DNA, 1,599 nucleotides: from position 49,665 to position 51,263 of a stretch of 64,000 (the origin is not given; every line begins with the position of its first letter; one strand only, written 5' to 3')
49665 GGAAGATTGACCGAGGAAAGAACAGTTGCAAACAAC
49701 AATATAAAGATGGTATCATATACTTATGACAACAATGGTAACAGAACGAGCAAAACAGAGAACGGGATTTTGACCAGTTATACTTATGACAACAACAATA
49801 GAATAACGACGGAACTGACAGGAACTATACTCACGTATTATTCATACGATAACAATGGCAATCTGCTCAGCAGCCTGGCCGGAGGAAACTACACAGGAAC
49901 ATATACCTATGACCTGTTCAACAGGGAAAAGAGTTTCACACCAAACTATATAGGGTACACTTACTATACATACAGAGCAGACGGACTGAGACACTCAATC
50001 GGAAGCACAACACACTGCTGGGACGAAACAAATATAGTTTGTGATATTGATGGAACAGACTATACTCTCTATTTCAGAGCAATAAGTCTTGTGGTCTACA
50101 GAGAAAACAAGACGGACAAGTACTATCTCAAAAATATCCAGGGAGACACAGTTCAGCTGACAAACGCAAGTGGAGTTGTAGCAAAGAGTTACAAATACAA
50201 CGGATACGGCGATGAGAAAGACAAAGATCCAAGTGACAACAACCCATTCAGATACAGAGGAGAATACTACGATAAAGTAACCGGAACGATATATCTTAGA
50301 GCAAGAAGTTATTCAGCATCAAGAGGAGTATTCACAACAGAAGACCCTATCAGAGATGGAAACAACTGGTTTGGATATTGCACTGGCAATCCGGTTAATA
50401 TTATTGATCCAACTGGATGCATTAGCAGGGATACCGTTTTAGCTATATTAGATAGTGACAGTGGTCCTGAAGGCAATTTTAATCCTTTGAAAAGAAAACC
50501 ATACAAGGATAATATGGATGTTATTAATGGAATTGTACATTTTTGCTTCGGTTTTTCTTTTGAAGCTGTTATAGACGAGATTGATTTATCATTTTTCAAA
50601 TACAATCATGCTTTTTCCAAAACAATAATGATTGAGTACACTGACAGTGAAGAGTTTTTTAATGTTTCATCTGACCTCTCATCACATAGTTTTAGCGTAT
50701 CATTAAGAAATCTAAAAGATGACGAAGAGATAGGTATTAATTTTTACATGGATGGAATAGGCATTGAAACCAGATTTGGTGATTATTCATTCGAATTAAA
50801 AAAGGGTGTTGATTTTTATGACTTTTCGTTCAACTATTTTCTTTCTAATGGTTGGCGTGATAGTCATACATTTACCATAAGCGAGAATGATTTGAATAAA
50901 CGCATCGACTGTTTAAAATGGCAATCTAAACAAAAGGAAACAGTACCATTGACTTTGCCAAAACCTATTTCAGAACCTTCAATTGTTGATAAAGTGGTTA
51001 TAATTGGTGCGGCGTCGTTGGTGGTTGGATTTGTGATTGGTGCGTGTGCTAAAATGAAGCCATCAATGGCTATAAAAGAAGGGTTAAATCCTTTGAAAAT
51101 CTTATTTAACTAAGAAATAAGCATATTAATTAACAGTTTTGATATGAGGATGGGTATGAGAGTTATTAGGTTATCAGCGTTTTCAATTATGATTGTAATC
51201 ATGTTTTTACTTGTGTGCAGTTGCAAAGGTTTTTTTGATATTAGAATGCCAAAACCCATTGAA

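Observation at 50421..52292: Unassignable Rhs C-terminal toxin domain with its own TM helix, paired with an exported immunity candidate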

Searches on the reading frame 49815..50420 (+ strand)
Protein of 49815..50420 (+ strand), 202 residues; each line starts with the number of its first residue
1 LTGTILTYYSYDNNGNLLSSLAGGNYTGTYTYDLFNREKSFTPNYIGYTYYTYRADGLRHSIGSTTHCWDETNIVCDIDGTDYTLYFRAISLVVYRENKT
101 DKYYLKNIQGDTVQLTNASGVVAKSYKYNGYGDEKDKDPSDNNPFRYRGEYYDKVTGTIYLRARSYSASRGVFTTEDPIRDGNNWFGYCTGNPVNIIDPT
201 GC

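Call 30: find_related_loci(query=window:49815-50420:+, collection=genome_contigs, flank=6000)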
Query window:49815-50420:+ (202 aa) in genome_contigs; peptide patterns used: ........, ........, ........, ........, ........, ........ (x = any residue, [..] = any of these).
101 stretches matched a pattern; 6 encode a relative of the query (tblastn E <= 1e-3); 5 distinct loci.
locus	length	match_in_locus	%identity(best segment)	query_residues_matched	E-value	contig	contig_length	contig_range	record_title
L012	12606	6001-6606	90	1-202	2e-125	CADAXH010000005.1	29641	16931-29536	MAG: uncultured Ruminococcus sp. isolate RUG13708 genome assembly, contig: RUG13708_asm_5, whole genome shotgun sequence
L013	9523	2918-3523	89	1-202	2e-126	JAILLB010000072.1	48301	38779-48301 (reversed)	MAG: Clostridiales bacterium isolate RUI217 k141_15712095_flag=0_multi=49.2850_len=48301, whole genome shotgun sequence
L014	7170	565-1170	84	1-202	2e-115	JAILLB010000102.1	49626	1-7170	MAG: Clostridiales bacterium isolate RUI217 k141_16336454_flag=0_multi=43.9913_len=49626, whole genome shotgun sequence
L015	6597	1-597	91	3-201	3e-122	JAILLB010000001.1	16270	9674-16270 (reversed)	MAG: Clostridiales bacterium isolate RUI217 k141_14366986_flag=0_multi=47.5756_len=16270, whole genome shotgun sequence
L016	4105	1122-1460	28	101-202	2e-5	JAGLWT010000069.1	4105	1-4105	MAG: bacterium isolate RS_12_30 ZL285.bin.30.fa_69, whole genome shotgun sequence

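Call 41: search_protein_families(library=pfam, proteins=[L015:3956-4609:+, L015:4635-5783:+, L015:598-1365:+, L015:1377-2360:+, L015:2891-3391:+, L015:3411-3773:+], max_evalue=0.1)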
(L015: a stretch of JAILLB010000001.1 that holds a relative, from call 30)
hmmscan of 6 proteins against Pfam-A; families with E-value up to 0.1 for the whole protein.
L015:3956-4609:+ (218 aa): 1 family
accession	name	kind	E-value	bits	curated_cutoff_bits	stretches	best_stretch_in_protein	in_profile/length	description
PF25322.2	RBD_SIN1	-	0.015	15.8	27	1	151-175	6-30/75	SIN1 Ras-binding domain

L015:4635-5783:+ (383 aa): 0 families

L015:598-1365:+ (256 aa): 0 families

L015:1377-2360:+ (328 aa): 0 families

L015:2891-3391:+ (167 aa): 0 families

L015:3411-3773:+ (121 aa): 2 families
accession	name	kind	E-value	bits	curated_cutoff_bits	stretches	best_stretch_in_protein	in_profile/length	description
PF14163.11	SieB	-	0.032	14.2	26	1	39-103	4-69/147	Super-infection exclusion protein B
PF12420.13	DUF3671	-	0.045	13.6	34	1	19-100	152-219/223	Fam-L, Fam-M like protein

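Call 51: search_protein_families(library=pfam, proteins=[L014:1171-1935:+, L014:1945-2532:+, L013:3524-4189:+, L013:4225-4848:+, L013:4848-5465:+, L015:6082-6402:+], max_evalue=0.1)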
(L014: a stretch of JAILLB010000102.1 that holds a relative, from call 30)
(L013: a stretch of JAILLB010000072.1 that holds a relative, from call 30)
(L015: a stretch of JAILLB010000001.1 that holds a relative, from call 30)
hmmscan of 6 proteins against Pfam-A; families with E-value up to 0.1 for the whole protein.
L014:1171-1935:+ (255 aa): 0 families

L014:1945-2532:+ (196 aa): 1 family
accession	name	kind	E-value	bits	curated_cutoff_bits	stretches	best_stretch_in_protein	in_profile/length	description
PF07870.16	DUF1657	-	0.022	15.1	27.7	1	21-47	23-49/49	Protein of unknown function (DUF1657)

L013:3524-4189:+ (222 aa): 1 family
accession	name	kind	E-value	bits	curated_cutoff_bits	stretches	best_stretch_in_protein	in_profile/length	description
PF20355.3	DUF6650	-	0.072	13.5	27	1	124-205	38-121/150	Family of unknown function (DUF6650)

L013:4225-4848:+ (208 aa): 0 families

L013:4848-5465:+ (206 aa): 0 families

L015:6082-6402:+ (107 aa): 0 families
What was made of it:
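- Tried and rejected: The Pfam scans of the other tails in this Rhs clade (L013, L014, L015) also returned nothing, so they give no functional anchor (calls 41, 51).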

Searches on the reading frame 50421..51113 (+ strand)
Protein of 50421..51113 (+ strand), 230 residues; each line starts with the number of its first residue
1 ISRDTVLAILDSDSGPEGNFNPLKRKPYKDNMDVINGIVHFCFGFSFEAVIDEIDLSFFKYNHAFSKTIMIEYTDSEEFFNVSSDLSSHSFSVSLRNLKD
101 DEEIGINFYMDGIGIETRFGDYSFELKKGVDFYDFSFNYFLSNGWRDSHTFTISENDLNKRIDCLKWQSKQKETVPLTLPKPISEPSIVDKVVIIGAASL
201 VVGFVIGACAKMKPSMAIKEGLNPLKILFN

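Call 3: search_protein_families(library=pfam, proteins=[window:50421-51113:+], max_evalue=1)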
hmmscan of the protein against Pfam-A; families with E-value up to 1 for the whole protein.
window:50421-51113:+ (230 aa): 0 families

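Call 4: search_protein_families(library=ncbifam, proteins=[window:50421-51113:+], max_evalue=1)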
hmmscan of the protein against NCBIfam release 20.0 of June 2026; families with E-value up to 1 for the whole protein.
window:50421-51113:+ (230 aa): 1 family
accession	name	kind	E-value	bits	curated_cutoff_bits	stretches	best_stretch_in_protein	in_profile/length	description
TIGR03583.1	EF_0837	hypoth_equivalog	0.044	12.8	432.15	0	187-227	128-168/365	amidohydrolase/deacetylase family metallohydrolase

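Call 5: find_homologous_proteins(query=window:50421-51113:+, max_evalue=0.01)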
Query window:50421-51113:+ (230 aa): 1 proteins with E <= 0.01 among 228 candidates.
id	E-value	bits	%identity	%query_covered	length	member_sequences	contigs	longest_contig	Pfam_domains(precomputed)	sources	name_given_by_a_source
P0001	2.1e-79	284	59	99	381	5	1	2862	-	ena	-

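Call 9: find_encoding_contigs(protein=P0001, flank=10000, max_places=5)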
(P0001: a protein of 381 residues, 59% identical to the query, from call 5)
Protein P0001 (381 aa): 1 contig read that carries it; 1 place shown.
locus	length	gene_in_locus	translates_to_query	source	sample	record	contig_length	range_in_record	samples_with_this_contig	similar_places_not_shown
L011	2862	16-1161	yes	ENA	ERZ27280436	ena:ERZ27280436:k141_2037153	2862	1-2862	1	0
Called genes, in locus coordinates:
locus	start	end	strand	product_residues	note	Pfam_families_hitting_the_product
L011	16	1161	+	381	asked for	-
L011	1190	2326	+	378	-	-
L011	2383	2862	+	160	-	?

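Call 23: predict_structure(alignment_id=A1)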
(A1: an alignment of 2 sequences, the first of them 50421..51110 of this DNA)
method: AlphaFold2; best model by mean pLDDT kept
length: 230 residues; sequences in the alignment: 2
mean_pLDDT: 59.1   pTM: 0.62
mean pLDDT of the five models: 59.1, 54.3, 47.0, 43.2, 38.4
residues with pLDDT >= 90: 0; 70-90: 86; 50-70: 63; < 50: 81
segments of 3 or more residues with pLDDT < 50: 1-18, 172-230
pLDDT, mean of each block of 10 residues (from residue 1): 39 42 75 75 73 67 65 53 63 59 67 77 84 85 75 85 74 37 28 26 37 40 33
secondary structure, 60 per line:
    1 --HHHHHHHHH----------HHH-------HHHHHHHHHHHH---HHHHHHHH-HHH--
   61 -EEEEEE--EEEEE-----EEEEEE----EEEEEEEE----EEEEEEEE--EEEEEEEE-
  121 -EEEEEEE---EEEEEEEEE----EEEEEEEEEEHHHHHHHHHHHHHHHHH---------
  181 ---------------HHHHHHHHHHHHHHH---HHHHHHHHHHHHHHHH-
elements in order: H3-11 H32-43 H47-54 E62-67 E70-74 E80-85 E90-97 E102-109 E112-119 E122-128 E132-140 E145-154 H155-171 H196-210 H214-229
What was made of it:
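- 50421..51113 (+): CT-A, the 230-aa orphan C-terminal tail and putative toxin. It comprises a linker, 2-3 helices, a 9-strand antiparallel beta meander, a helix, a Pro/Ser linker, a TM helix and a tail. AF2 model with core pLDDT 53-85 (call 23).
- The AF2 model of the tail rests on a two-sequence alignment (mean pLDDT 59, call 23). The predicted core is a 9-strand up-and-down meander with flanking helices (call 23).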

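Call 26: search_protein_representatives(alignment_id=A1)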
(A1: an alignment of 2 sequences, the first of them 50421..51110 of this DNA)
Query: 2 sequences, 230 profile positions. Proteins with E-value up to 0.001 (for the whole library): 2; up to 1e-10: 1; up to 1e-30: 1. The best 2 are listed.
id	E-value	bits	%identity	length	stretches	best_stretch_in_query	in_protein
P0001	3.2e-136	468.9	-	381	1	1-228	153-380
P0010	1.7e-09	54.3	-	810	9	164-202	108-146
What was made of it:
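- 50421..51113 (+): One true homologue in two very large databases (calls 5, 26).
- Closest known: BiTLP CTD. Different: No sequence relative of CT-A was found in the exhaustive search (call 26), so no homology is evident.
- Closest known: TelC/TipC. Different: CT-A does not occur on LXG scaffolds (call 26).
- One homologue among 5.8 billion clusters (call 5) and among 1.84 billion representatives read in full (call 26).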

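Call 28: fold_search(model_id=the predicted structure, library=pdb)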
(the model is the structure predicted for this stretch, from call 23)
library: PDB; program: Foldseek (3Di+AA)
matches with E <= 10: 1452; with E <= 0.001: 0
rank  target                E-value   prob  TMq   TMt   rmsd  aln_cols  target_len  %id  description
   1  4aye_F                1.1e-02  0.63  0.16  0.15  13.0       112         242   12  Structure of a complex between CCPs 6 and 7 of Human Complement Factor H and Neisseria meningitidis FHbp Variant 1 E28 (released 2012-11-07)
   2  4o4u_B                1.7e-02  0.77  0.17  0.09  12.9       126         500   13  Crystal structure of the vaccine antigen Transferrin Binding Protein B (TbpB) mutant Trp-176-Ala from Haemophilus para (released 2015-01-14)
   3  5o14_B                2.1e-02  0.54  0.16  0.16  12.5       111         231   11  Co-crystal structure of a cross-reactive bactericidal human antibody targeting meningococcal vaccine antigen factor H  (released 2018-02-14)
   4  2aca_A                2.3e-02  0.51  0.18  0.23  12.7       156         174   10  X-ray structure of a putative adenylate cyclase Q87NV8 from Vibrio parahaemolyticus at the 2.25 A resolution. Northeas (released 2005-08-02)
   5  4pn0_B                2.4e-02  0.18  0.16  0.15  15.1       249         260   11  Structure of S. pombe Pct1 RNA triphosphatase (released 2014-11-12)
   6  7nru                  2.7e-02  0.35  0.13  0.13  12.9       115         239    9  Structure of a natural chimera of meningococcal factor H binding protein belonging to NL096 strain (released 2022-06-08)
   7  5nqp_B                3.0e-02  0.54  0.16  0.15  12.5       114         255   10  Structure of a fHbp(V1.4):PorA(P1.16) chimera. Fusion at fHbp position 151. (released 2018-02-28)
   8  4ayn_B                3.3e-02  0.47  0.16  0.26  13.0       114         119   12  Structure of the C-terminal barrel of Neisseria meningitidis FHbp Variant 2 (released 2012-11-07)
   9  4o4u_D                3.7e-02  0.66  0.17  0.09  12.6       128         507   11  Crystal structure of the vaccine antigen Transferrin Binding Protein B (TbpB) mutant Trp-176-Ala from Haemophilus para (released 2015-01-14)
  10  9mrj                  3.9e-02  0.44  0.16  0.15  12.9       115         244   11  Neisseria meningitidis factor H binding protein (released 2026-02-04)
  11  2q03_A                4.1e-02  0.35  0.17  0.26  13.7       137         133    9  Crystal structure of uncharacterized protein (YP_563039.1) from Shewanella denitrificans OS217 at 1.80 A resolution (released 2007-05-29)
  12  6e8a_A                4.1e-02  0.25  0.14  0.19  18.5       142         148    7  Crystal structure of DcrB from Salmonella enterica at 1.92 Angstroms resolution (released 2018-10-31)
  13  6kyl_B                4.6e-02  0.16  0.15  0.20  16.8       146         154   11  Crystal Structure of Phosphatidic acid Transporter Ups1/Mdm35 in Complex with (2R)-3-(phosphonooxy)propane-1,2-diyl di (released 2019-10-02)
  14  5dyq_C                5.7e-02  0.60  0.21  0.32   7.8       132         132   11  AbyU L73M L139M (released 2016-06-08)
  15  4run_A                6.4e-02  0.23  0.14  0.19  13.8       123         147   13  Crystal structure of human odorant binding protein OBPIIa (released 2015-04-08)
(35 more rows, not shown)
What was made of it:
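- Foldseek best E is 0.011 with TM about 0.2 (call 28). The weak best Foldseek neighbours are small ligand-binding barrels: the fHbp and TbpB barrels, lipocalins, Ups1 and START-like domains (call 28).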

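Call 43: search_solved_structures(query=A1, max_evalue=10)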
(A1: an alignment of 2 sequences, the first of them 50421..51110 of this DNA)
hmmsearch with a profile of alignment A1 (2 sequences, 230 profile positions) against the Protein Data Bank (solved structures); distinct sequences matched with E-value up to 10: 0.
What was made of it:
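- Closest known: Tse5. Different: There is no sequence similarity to CT-A (calls 26, 43).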

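Call 52: search_protein_families(library=padloc, proteins=[window:50421-51113:+], max_evalue=0.1)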
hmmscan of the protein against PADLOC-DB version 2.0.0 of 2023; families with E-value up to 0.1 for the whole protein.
window:50421-51113:+ (230 aa): 0 families
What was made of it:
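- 50421..51113 (+): No family hit (calls 3, 4, 43, 52).
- On Known toxin domain families (nuclease, deaminase, ART, peptidase, Tox-WTIP, others in Pfam/NCBIfam): There is nothing in PADLOC or in PDB sequences (calls 3, 4, 43, 52).
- Tried and rejected: Pfam, NCBIfam and PADLOC scans of the tail, the lipoprotein and the multi-TM protein gave nothing significant (calls 3, 4, 52).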

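Call 73: fold_search(model_id=the predicted structure, library=viral)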
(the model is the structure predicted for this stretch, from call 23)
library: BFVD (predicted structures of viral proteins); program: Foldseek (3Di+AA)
matches with E <= 10: 1268; with E <= 0.001: 0
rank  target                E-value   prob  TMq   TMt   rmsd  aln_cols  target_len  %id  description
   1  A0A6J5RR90            1.6e-03  0.80  0.15  0.18  12.9       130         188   11  Lipoprotein [uncultured Caudovirales phage]
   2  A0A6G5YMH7            1.7e-03  0.91  0.21  0.14  26.2       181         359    9  (no name in the UniProt tables at hand)
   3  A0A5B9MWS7            5.0e-03  0.51  0.17  0.19  12.1       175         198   10  (no name in the UniProt tables at hand)
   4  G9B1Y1                5.3e-03  0.97  0.18  0.30  16.0       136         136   13  Gp230 [Bacillus phage W.Ph.]
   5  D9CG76                1.1e-02  0.63  0.15  0.19  17.0       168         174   10  (no name in the UniProt tables at hand)
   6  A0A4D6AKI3            1.1e-02  0.89  0.23  0.09  25.9       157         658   11  (no name in the UniProt tables at hand)
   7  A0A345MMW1            1.3e-02  0.85  0.20  0.30  14.6       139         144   10  (no name in the UniProt tables at hand)
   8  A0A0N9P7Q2            1.3e-02  0.75  0.17  0.34  13.9       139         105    6  (no name in the UniProt tables at hand)
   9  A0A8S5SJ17            2.0e-02  0.15  0.13  0.10  20.6       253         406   11  Host cell surface-exposed lipoprotein [Siphoviridae sp. ctvhu9]
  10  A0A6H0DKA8            2.0e-02  0.05  0.08  0.05  25.7       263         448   10  Maturation protein [Christensen virus]
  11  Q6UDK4                3.2e-02  0.16  0.13  0.05  23.3       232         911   10  Envelope glycoprotein B [Psittacid herpesvirus 1 (isolate Amazon parrot/-/97-0001/1997)]
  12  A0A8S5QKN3            3.8e-02  0.63  0.18  0.11  14.0       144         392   10  Lipoprotein [Siphoviridae sp. ctezl47]
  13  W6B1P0                4.3e-02  0.11  0.10  0.15  15.0       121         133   11  Uncharacterized protein [Erwinia phage Ea35-70]
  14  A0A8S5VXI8            4.8e-02  0.84  0.19  0.14   6.6        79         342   14  (no name in the UniProt tables at hand)
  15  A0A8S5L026            4.8e-02  0.04  0.08  0.06  35.2       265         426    7  Maturation protein [ssRNA phage SRR5467139_2]
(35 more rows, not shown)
